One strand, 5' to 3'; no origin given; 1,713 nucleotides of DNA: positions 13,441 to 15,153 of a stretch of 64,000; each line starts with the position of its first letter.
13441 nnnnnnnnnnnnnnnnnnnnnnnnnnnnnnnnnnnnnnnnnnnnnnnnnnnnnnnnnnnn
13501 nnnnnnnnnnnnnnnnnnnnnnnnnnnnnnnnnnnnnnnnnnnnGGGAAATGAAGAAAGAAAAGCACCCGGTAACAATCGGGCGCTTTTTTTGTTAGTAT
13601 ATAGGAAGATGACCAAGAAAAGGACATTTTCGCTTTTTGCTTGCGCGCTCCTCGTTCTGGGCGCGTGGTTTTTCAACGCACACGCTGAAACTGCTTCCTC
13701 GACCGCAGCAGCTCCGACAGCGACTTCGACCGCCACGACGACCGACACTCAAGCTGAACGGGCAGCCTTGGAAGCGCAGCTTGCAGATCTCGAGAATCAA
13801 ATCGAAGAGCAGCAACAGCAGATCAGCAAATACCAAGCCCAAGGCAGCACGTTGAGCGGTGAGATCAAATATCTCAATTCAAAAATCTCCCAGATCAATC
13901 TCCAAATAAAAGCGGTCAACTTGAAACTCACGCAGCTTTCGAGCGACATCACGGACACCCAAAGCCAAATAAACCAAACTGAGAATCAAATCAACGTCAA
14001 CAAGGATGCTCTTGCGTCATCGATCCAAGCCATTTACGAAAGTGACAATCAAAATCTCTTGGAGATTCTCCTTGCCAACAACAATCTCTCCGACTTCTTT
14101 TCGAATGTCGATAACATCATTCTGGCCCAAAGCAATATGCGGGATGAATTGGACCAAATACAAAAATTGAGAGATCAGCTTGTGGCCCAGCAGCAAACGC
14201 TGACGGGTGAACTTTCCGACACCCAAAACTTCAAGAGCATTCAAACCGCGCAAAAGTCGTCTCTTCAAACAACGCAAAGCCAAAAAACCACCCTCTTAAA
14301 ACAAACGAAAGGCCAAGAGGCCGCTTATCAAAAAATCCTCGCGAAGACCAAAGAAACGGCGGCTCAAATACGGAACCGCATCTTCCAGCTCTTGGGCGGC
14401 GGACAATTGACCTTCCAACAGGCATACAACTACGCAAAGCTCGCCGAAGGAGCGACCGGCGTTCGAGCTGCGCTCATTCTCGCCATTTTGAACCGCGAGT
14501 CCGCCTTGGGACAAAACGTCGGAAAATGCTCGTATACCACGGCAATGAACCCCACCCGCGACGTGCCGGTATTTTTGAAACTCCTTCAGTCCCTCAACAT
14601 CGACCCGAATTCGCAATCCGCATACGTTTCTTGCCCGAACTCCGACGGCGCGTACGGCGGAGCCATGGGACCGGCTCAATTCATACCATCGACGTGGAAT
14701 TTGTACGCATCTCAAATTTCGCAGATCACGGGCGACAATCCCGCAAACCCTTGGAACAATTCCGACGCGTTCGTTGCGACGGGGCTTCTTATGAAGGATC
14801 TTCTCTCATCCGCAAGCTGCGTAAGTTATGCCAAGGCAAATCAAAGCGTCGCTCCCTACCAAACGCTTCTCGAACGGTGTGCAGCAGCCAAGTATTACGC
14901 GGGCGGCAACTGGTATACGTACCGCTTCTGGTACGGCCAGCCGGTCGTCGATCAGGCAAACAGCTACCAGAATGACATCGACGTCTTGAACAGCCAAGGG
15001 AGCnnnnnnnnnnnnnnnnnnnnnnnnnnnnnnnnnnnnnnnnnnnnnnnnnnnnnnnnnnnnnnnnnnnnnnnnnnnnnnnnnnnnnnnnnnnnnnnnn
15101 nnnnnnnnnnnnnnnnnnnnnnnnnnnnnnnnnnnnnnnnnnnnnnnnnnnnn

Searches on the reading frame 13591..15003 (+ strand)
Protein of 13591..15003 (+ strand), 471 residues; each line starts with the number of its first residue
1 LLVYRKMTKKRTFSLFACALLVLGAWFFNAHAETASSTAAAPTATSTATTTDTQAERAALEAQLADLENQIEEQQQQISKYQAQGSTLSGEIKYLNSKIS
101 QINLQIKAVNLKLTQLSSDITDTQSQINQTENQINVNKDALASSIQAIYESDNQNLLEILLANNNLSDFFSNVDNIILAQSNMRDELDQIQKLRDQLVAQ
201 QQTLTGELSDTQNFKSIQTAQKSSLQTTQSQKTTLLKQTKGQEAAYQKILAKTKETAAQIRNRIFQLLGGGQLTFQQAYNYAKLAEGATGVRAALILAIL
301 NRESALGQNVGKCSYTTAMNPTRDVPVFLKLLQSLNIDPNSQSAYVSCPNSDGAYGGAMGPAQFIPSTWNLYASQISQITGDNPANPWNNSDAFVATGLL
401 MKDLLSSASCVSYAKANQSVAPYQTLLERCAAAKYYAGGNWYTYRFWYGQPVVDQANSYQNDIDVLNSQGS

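Call 56: search_protein_families(library=pfam, proteins=[window:13591-15003:+], max_evalue=0.001)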
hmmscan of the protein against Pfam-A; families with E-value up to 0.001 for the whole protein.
window:13591-15003:+ (471 aa): 2 families
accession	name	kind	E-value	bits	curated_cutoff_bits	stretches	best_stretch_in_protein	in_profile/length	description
PF13406.11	SLT_2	-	1.8e-12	47.5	24.3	1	226-400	17-195/292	Transglycosylase SLT domain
PF02090.21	SPAM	-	6.7e-05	23.3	35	1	45-135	16-106/142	Salmonella surface presentation of antigen gene type M protein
